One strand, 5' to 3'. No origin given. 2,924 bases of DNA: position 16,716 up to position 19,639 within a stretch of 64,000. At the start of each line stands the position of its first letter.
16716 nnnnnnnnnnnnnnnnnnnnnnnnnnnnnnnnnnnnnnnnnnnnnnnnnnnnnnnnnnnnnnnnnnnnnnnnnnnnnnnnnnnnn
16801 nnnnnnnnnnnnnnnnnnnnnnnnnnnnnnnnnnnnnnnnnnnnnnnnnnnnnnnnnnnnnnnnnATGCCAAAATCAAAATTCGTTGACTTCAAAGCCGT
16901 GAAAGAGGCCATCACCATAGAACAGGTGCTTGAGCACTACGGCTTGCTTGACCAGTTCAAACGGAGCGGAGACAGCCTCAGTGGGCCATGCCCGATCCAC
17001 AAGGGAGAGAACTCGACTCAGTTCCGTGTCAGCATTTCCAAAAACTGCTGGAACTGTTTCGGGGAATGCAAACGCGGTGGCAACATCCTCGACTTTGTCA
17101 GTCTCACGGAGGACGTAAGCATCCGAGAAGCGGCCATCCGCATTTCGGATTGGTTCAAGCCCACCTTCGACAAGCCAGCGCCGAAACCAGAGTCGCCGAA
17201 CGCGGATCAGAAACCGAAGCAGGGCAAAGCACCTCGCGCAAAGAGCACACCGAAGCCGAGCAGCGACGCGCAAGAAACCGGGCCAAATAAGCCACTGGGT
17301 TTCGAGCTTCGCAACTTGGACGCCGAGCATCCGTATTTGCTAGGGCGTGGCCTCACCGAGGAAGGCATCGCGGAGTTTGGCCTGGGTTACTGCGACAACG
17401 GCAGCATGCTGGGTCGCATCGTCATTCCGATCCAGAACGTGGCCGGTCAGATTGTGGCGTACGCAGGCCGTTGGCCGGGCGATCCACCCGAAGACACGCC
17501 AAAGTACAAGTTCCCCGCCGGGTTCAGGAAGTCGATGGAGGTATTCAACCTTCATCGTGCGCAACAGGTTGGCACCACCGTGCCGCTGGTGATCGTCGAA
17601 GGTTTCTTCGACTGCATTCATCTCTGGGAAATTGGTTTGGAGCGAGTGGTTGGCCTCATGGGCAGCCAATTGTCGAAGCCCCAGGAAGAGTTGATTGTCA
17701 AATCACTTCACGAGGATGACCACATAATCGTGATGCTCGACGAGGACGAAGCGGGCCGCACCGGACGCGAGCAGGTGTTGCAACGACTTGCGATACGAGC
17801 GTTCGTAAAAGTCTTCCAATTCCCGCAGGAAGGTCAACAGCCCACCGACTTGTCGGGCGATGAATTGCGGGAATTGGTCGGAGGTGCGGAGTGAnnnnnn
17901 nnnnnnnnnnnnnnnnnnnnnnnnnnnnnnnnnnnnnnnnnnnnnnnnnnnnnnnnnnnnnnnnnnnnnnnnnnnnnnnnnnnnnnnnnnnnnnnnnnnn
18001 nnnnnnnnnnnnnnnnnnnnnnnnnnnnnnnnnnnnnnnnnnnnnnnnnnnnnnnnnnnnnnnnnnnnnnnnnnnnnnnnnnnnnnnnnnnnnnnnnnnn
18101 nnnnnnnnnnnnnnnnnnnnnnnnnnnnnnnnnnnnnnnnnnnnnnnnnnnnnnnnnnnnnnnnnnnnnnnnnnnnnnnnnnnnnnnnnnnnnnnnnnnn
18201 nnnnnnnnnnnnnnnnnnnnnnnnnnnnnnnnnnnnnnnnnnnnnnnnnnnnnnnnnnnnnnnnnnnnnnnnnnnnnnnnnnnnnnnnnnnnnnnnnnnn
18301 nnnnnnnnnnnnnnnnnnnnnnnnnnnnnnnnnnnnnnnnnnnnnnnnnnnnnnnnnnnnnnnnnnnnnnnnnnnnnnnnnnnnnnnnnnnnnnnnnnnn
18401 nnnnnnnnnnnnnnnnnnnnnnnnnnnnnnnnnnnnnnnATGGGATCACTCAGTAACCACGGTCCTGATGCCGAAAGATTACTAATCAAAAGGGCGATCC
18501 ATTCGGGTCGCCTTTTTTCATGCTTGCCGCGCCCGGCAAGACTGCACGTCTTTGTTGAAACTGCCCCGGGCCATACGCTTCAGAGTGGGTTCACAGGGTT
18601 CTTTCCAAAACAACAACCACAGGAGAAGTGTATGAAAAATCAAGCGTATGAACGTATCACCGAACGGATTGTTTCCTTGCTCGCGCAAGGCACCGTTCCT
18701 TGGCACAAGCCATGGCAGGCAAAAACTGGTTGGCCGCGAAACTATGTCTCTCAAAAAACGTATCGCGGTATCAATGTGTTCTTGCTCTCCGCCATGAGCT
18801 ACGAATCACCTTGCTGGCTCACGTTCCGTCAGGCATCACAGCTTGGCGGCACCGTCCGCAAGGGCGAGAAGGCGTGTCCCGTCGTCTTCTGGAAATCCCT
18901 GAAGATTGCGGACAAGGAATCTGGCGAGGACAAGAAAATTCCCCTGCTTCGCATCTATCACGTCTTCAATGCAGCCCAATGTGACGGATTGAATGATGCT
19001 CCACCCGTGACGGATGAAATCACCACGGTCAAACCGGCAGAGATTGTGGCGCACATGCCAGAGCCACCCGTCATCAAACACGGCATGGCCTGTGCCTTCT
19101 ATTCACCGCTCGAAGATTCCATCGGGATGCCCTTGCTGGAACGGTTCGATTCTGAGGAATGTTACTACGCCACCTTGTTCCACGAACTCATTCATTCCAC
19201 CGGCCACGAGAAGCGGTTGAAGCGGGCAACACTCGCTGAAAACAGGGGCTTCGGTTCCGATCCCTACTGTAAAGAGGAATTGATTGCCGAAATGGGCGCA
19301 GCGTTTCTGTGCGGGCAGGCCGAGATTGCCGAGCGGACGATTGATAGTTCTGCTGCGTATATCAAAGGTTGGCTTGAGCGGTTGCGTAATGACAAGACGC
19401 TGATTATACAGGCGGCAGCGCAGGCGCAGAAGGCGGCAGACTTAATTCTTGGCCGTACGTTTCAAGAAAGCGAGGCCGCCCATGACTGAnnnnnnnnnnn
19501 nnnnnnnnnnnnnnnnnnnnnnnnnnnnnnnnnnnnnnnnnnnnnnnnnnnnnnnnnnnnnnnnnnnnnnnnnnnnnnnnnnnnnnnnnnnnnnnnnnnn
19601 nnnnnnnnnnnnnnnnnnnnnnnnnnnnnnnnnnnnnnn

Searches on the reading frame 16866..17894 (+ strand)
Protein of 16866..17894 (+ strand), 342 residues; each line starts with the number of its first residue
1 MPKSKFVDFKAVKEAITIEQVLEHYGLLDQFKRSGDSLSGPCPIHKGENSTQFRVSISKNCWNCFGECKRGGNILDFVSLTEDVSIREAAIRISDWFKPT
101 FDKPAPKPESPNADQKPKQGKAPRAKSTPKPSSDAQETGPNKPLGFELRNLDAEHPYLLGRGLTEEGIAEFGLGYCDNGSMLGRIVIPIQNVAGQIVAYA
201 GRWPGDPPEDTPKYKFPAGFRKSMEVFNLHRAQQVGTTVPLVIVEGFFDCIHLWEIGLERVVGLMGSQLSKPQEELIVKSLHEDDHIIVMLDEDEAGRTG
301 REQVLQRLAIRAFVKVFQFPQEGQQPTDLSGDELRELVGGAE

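Call 22: search_protein_families(library=pfam, proteins=[window:16866-17894:+], max_evalue=0.01)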
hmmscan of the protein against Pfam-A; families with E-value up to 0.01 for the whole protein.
window:16866-17894:+ (342 aa): 5 families
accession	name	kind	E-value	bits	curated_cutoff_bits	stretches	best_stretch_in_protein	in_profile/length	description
PF01807.25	Zn_ribbon_DnaG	-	2.7e-13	50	24.9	1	10-97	7-89/98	CHC2 zinc finger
PF13155.12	Toprim_2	-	5.1e-11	43.2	22.1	1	242-321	1-80/88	Toprim-like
PF13662.12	Toprim_4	-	1.6e-09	38.3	25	1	241-316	3-81/85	Toprim domain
PF08275.17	DNAG_N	-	1.4e-08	35.3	26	1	183-232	77-127/128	DNA primase catalytic core, N-terminal domain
PF01751.28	Toprim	-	6.8e-07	29.8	23.1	1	241-307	2-79/96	Toprim domain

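Call 55: search_protein_families(library=ncbifam, proteins=[window:16866-17894:+], max_evalue=0.001)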
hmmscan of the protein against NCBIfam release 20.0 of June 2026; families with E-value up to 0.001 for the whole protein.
window:16866-17894:+ (342 aa): 3 families
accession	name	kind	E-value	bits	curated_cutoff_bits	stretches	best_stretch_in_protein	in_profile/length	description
TIGR01391.1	dnaG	equivalog_domain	7.3e-43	147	283.6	2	183-328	200-343/414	DNA primase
NF006382.0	PRK08624.1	equivalog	4.5e-07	29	440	0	159-296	159-302/373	hypothetical protein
NF003108.1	PRK04031.1-1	equivalog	0.00071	18.9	300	0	234-333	159-249/419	DNA primase DnaG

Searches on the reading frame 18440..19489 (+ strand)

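Call 22: search_protein_families(library=pfam, proteins=[window:18440-19489:+], max_evalue=0.01)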
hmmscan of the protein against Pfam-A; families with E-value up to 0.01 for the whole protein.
window:18440-19489:+ (349 aa): 3 families
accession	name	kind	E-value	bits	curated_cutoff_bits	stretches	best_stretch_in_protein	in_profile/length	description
PF18818.7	MPTase-PolyVal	-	2.8e-35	121.6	27.5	1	212-328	14-126/126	Zincin-like metallopeptidase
PF08401.16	ArdcN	-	1.7e-33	115.9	22.6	1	68-176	2-123/123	N-terminal domain of anti-restriction factor ArdC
PF20054.4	Tc-38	-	0.00021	21.4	23.2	1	118-169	20-54/70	Trypanosoma Tc-38 (p38) protein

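Call 55: search_protein_families(library=ncbifam, proteins=[window:18440-19489:+], max_evalue=0.001)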
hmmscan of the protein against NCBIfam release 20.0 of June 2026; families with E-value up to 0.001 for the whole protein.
window:18440-19489:+ (349 aa): 0 families
